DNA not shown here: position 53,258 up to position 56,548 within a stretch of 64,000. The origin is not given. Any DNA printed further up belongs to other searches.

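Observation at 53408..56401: MFS transporter covalently fused to an ASST-like domain through a topology-inverting 15th TM helix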

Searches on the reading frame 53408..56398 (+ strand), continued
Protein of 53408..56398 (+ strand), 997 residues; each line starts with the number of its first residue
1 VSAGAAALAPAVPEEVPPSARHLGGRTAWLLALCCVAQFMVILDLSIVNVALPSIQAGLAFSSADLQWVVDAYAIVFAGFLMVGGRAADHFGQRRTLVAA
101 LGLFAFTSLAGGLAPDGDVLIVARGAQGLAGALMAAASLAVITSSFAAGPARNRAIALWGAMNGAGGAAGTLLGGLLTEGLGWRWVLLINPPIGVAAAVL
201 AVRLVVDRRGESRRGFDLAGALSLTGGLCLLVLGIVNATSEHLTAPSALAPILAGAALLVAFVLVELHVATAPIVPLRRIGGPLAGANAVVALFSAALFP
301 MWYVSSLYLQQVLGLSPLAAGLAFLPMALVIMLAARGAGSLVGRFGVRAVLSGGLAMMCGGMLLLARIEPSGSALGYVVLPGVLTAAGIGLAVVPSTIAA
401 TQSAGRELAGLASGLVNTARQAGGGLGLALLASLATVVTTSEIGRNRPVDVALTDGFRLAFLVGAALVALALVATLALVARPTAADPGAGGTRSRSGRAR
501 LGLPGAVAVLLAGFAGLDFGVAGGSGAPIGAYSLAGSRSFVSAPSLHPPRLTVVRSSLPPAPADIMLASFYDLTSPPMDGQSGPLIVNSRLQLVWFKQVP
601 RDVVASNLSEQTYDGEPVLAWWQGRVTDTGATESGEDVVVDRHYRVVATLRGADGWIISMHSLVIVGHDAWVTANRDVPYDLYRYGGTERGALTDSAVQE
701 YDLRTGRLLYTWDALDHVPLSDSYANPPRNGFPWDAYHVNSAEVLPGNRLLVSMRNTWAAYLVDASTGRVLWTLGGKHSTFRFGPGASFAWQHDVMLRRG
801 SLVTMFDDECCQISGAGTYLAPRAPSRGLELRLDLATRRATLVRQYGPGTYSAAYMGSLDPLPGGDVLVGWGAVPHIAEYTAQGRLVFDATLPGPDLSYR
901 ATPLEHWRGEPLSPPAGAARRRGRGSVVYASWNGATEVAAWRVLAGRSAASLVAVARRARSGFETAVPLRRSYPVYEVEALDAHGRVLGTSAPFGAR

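Call 17: find_encoding_contigs(protein=P0120, flank=8000, max_places=2)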
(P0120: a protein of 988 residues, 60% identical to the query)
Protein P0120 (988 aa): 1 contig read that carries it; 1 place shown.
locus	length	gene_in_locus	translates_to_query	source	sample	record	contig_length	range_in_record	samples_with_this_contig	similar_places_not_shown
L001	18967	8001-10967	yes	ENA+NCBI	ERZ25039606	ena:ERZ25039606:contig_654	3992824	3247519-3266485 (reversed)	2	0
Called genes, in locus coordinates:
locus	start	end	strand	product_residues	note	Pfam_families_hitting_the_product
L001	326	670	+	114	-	-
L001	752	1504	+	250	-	PF13489:Methyltransf_23, PF01209:Ubie_methyltran, PF13649:Methyltransf_25, PF13847:Methyltransf_31, PF08241:Methyltransf_11, PF08242:Methyltransf_12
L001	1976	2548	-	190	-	PF13302:Acetyltransf_3, PF13420:Acetyltransf_4, PF00583:Acetyltransf_1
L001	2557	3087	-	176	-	PF13302:Acetyltransf_3, PF00583:Acetyltransf_1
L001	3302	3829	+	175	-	PF02915:Rubrerythrin (faint), PF00210:Ferritin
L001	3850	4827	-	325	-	PF00296:Bac_luciferase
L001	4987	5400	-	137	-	PF01850:PIN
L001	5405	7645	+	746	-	PF14269:Arylsulfotran_2, PF05935:Arylsulfotrans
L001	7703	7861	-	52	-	-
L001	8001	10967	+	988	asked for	PF07690:MFS_1, PF14269:Arylsulfotran_2, PF05935:Arylsulfotrans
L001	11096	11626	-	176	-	PF04075:F420H2_quin_red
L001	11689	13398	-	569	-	PF02805:Ada_Zn_binding, PF00165:HTH_AraC (faint), PF12833:HTH_18, PF06029:AlkA_N, PF00730:HhH-GPD (weak)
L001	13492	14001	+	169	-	PF02870:Methyltransf_1N, PF01035:DNA_binding_1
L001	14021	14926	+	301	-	PF02729:OTCace_N, PF00185:OTCace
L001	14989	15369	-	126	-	-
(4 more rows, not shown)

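Call 18: find_encoding_contigs(protein=P0040, flank=8000, max_places=2)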
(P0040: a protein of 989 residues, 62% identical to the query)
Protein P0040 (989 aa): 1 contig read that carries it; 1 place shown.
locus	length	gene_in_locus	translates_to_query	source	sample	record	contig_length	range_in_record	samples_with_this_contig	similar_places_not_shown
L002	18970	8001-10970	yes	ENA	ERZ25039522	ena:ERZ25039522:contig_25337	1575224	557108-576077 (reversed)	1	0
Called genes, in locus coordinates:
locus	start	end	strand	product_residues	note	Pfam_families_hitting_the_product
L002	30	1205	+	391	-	PF11258:DUF3048, PF17479:DUF3048_C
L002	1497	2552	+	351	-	PF00356:LacI, PF00532:Peripla_BP_1, PF13407:Peripla_BP_4, PF13377:Peripla_BP_3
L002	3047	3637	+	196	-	PF00106:adh_short, PF08659:KR, PF13561:adh_short_C2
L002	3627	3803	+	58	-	-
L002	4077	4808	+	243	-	PF00072:Response_reg, PF00486:Trans_reg_C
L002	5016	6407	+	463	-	PF00672:HAMP, PF00512:HisKA, PF02518:HATPase_c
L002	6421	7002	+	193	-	PF10646:Germane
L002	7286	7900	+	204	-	PF17784:Sulfotransfer_4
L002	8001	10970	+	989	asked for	PF07690:MFS_1, PF14269:Arylsulfotran_2, PF05935:Arylsulfotrans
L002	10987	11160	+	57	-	-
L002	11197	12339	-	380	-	PF01134:GIDA (faint), PF01266:DAO, PF07992:Pyr_redox_2 (faint), PF13450:NAD_binding_8 (weak)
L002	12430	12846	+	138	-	PF03446:NAD_binding_2, PF03807:F420_oxidored (weak), PF13460:NAD_binding_10 (faint)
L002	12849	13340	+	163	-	PF14833:NAD_binding_11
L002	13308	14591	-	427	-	PF07690:MFS_1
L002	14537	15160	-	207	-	PF07690:MFS_1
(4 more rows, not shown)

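Call 19: find_encoding_contigs(protein=P0048, flank=8000, max_places=2)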
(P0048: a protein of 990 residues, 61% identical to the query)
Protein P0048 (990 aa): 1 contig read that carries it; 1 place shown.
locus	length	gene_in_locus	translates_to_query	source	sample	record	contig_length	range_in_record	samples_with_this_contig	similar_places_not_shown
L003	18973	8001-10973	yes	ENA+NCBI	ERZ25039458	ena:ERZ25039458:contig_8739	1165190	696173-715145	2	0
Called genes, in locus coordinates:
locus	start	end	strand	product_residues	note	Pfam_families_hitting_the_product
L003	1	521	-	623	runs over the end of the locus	PF05935:Arylsulfotrans, PF14269:Arylsulfotran_2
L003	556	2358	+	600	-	PF00884:Sulfatase, PF01663:Phosphodiest (faint)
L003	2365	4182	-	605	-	PF05935:Arylsulfotrans, PF14269:Arylsulfotran_2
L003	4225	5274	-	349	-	PF08392:FAE1_CUT1_RppA, PF00195:Chal_sti_synt_N, PF08545:ACP_syn_III (weak), PF02797:Chal_sti_synt_C, PF08541:ACP_syn_III_C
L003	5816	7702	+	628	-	PF14269:Arylsulfotran_2, PF05935:Arylsulfotrans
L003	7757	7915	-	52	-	-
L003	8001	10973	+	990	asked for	PF07690:MFS_1, PF14269:Arylsulfotran_2, PF05935:Arylsulfotrans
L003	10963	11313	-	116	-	-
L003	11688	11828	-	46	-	-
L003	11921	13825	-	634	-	PF00270:DEAD, PF04851:ResIII (faint), PF00271:Helicase_C, PF16124:RecQ_Zn_bind, PF00570:HRDC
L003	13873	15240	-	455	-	PF00067:p450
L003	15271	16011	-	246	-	PF08378:NERD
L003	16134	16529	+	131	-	-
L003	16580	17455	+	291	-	PF02811:PHP (weak)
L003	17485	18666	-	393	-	PF13177:DNA_pol3_delta2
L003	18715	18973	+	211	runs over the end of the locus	PF02223:Thymidylate_kin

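Call 22: find_related_loci(query=A1, collection=genome_contigs, flank=10000)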
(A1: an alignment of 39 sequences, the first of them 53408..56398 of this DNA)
Query A1 (997 aa) in genome_contigs; peptide patterns used: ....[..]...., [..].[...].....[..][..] (x = any residue, [..] = any of these).
600 stretches matched a pattern (row limit reached: there are more); 592 encode a relative of the query (tblastn E <= 1e-3); the best 80 are kept; 80 distinct loci.
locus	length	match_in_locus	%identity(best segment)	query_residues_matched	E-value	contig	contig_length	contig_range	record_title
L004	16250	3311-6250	63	14-997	0e+0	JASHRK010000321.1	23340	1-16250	MAG: Acidimicrobiales bacterium isolate JOPF099 JOPF_N14C_contig_242690, whole genome shotgun sequence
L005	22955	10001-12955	60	1-994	0e+0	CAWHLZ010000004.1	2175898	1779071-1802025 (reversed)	MAG: uncultured Solirubrobacteraceae bacterium isolate MFD00731.bin.1.248 genome assembly, contig: contig_2514, whole ge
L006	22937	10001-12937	61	13-995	0e+0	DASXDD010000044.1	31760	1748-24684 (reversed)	MAG TPA_asm: Solirubrobacteraceae bacterium isolate SMAG_U5077 k141_841458, whole genome shotgun sequence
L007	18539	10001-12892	62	26-993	0e+0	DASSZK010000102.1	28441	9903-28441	MAG TPA_asm: Acidimicrobiales bacterium isolate SMAG_U707 k141_668870, whole genome shotgun sequence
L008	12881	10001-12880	64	26-990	0e+0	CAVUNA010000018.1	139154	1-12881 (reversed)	MAG: uncultured Thermoleophilia bacterium isolate MFD06435.bin.1.100 genome assembly, contig: contig_65709, whole genome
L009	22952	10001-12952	63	11-997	0e+0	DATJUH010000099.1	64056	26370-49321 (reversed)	MAG TPA_asm: Acidimicrobiales bacterium isolate SMAG_U15041 k141_352614, whole genome shotgun sequence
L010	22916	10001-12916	61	13-994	0e+0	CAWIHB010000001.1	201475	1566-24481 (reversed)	MAG: uncultured Actinomycetes bacterium isolate MFD05502.bin.2.31 genome assembly, contig: contig_12906, whole genome sh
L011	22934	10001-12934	60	26-996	0e+0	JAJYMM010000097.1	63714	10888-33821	MAG: Actinomycetes bacterium isolate DBS2-4.bin131 NODE_655_length_63714_cov_4.09807, whole genome shotgun sequence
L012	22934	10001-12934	61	10-994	0e+0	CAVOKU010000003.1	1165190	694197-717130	MAG: uncultured Solirubrobacterales bacterium isolate MFD00008.bin.1.21 genome assembly, contig: contig_8739, whole geno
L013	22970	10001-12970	58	11-995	0e+0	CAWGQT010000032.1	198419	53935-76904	MAG: uncultured Solirubrobacterales bacterium isolate MFD05502.bin.1.138 genome assembly, contig: contig_63336, whole ge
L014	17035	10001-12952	59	6-994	0e+0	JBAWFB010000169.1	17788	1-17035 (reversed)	MAG: Solirubrobacteraceae bacterium isolate MFD05722_ilm_asm_bin31 k127_143211, whole genome shotgun sequence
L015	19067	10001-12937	60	15-994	0e+0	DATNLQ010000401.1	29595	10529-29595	MAG TPA_asm: Solirubrobacteraceae bacterium isolate SMAG_U11456 k141_45708, whole genome shotgun sequence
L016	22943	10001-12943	60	17-997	0e+0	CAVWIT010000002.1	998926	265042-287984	MAG: uncultured Solirubrobacterales bacterium isolate MFD02248.bin.1.55 genome assembly, contig: contig_23403, whole gen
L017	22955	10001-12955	59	4-995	0e+0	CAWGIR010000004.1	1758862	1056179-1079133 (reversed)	MAG: uncultured Actinomycetes bacterium isolate MFD09603.bin.2.28 genome assembly, contig: contig_9714, whole genome sho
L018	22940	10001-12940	60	10-994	0e+0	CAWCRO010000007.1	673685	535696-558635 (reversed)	MAG: uncultured Solirubrobacterales bacterium isolate MFD09368.bin.1.34 genome assembly, contig: contig_14037, whole gen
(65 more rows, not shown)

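Call 37: predict_structure(alignment_id=A1)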
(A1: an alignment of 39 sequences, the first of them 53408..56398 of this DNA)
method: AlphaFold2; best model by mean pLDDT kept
length: 997 residues; sequences in the alignment: 39
mean_pLDDT: 77.8   pTM: 0.56
mean pLDDT of the five models: 77.8, 77.2, 76.7, 73.6, 72.6
residues with pLDDT >= 90: 253; 70-90: 497; 50-70: 164; < 50: 83
segments of 3 or more residues with pLDDT < 50: 1-23, 446-448, 490-494, 523-550, 575-582, 812-818, 853-856
pLDDT, mean of each block of 10 residues (from residue 1): 31 35 68 92 85 72 75 81 78 90 94 86 91 88 82 86 89 82 83 92 78 66 80 79 81 89 82 71 80 88 81 73 89 89 86 94 83 70 91 88 71 78 84 78 50 79 94 89 54 52 82 83 40 26 37 55 65 51 60 57 70 86 72 83 85 88 89 90 81 89 92 92 79 80 90 91 92 93 91 85 83 45 73 94 79 60 78 69 77 58 69 82 85 79 94 92 78 94 90 87
secondary structure, 60 per line:
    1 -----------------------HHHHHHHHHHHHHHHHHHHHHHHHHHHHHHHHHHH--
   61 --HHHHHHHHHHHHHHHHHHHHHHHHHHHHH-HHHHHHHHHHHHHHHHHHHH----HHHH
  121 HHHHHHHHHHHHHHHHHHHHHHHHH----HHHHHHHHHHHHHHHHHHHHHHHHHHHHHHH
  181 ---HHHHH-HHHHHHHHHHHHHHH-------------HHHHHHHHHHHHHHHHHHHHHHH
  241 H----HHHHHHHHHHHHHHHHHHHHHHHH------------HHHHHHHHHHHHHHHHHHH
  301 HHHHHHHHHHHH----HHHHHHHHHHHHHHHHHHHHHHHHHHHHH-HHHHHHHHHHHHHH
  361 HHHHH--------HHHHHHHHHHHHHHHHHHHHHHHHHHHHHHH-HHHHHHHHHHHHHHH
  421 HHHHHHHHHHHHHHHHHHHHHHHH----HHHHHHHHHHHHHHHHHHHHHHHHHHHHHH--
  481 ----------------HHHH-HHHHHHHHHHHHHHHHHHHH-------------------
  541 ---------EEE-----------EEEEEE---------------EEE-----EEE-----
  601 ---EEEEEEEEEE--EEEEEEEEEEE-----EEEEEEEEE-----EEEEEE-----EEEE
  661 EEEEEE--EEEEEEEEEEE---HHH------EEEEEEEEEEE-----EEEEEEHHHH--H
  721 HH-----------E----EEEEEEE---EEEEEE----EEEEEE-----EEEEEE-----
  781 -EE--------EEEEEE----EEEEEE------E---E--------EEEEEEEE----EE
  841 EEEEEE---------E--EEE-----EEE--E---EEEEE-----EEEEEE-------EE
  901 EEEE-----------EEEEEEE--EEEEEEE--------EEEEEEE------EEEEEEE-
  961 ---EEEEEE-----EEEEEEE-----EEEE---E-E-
elements in order (helices of 4 or more, strands of 3 or more residues): H24-58 H63-91 H93-112 H117-145 H150-180 H184-188 H190-204 H218-241 H246-269 H282-312 H317-345 H347-365 H374-404 H406-444 H449-478 H497-500 H502-521 E550-552 E564-569 E585-587 E593-595 E604-613 E616-626 E632-640 E646-651 E657-666 E669-679 E692-702 E708-713 H714-717 E739-745 E749-754 E759-764 E770-775 E792-797 E802-807 E827-834 E839-846 E859-861 E867-869 E876-880 E886-891 E899-904 E916-922 E925-931 E940-946 E953-959 E964-969 E975-981 E987-990

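Call 41: fold_search(model_id=the predicted structure, library=pdb)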
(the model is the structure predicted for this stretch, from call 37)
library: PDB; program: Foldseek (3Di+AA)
matches with E <= 10: 943; with E <= 0.001: 448
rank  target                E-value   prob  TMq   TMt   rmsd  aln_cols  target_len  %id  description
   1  9kf4                  2.0e-30  1.00  0.43  0.89   3.3       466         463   36  Crystal structure of Streptomyces sp. sulfotransferase Cpz4 involved in Caprazamycins Synthesis (released 2025-11-05)
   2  9kf6                  1.3e-29  1.00  0.41  0.88   3.4       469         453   36  Crystal structure of the reaction intermediate of Streptomyces sp. sulfotransferase Cpz4 involved in caprazamycins synth (released 2025-11-05)
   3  8ufd_A                9.1e-18  1.00  0.42  0.83   3.4       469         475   29  Multidrug efflux pump MtEfpA bound with inhibitor BRD8000.3 (released 2024-09-11)
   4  8x6x_A                3.7e-17  1.00  0.41  0.83   3.7       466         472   30  Structure of the multidrug efflux pump EfpA from M. tuberculosis complexed with lipids (released 2024-11-27)
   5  8ufe                  5.7e-17  1.00  0.40  0.81   3.7       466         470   30  Multidrug efflux pump EfpA from mycobacterium smegmatis (released 2024-09-11)
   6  9bii_A                1.0e-16  1.00  0.41  0.83   3.6       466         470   29  Mycobacterium tuberculosis EFPA antiparallel dimer (released 2025-02-05)
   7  7y58_A                8.4e-15  1.00  0.41  0.77   3.8       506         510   24  CryoEM structure of QacA (D411N), an antibacterial efflux transporter from Staphylococcus aureus (released 2023-07-12)
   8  8pnl_A                4.9e-14  1.00  0.40  0.77   4.6       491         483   22  Outward-open conformation of a Major Facilitator Superfamily (MFS) transporter MHAS2168, a homologue of Rv1410 from M. (released 2023-10-18)
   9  8pnl_C                7.4e-14  1.00  0.39  0.75   4.8       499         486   22  Outward-open conformation of a Major Facilitator Superfamily (MFS) transporter MHAS2168, a homologue of Rv1410 from M. (released 2023-10-18)
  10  8zal_J                8.3e-14  1.00  0.40  0.78   4.3       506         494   20  EmrAB-TolC MFS-type tripartite multidrug efflux pump EA (released 2025-04-30)
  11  7d5q_B                6.9e-12  1.00  0.36  0.81   4.6       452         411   22  Structure of NorC transporter (K398A mutant) in an outward-open conformation in complex with a single-chain Indian cam (released 2021-06-09)
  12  7d5p_A                1.1e-11  1.00  0.36  0.82   4.3       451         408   22  Structure of NorC transporter in an outward-open conformation in complex with a single-chain Indian camelid antibody (released 2021-06-09)
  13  7d5q_A                1.7e-11  1.00  0.36  0.81   4.7       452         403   21  Structure of NorC transporter (K398A mutant) in an outward-open conformation in complex with a single-chain Indian cam (released 2021-06-09)
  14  7d5p_B                2.1e-11  1.00  0.37  0.82   4.4       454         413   21  Structure of NorC transporter in an outward-open conformation in complex with a single-chain Indian camelid antibody (released 2021-06-09)
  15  6e9n_A                2.5e-09  1.00  0.33  0.75  12.2       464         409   20  E. coli D-galactonate:proton symporter in the inward open form (released 2019-05-22)
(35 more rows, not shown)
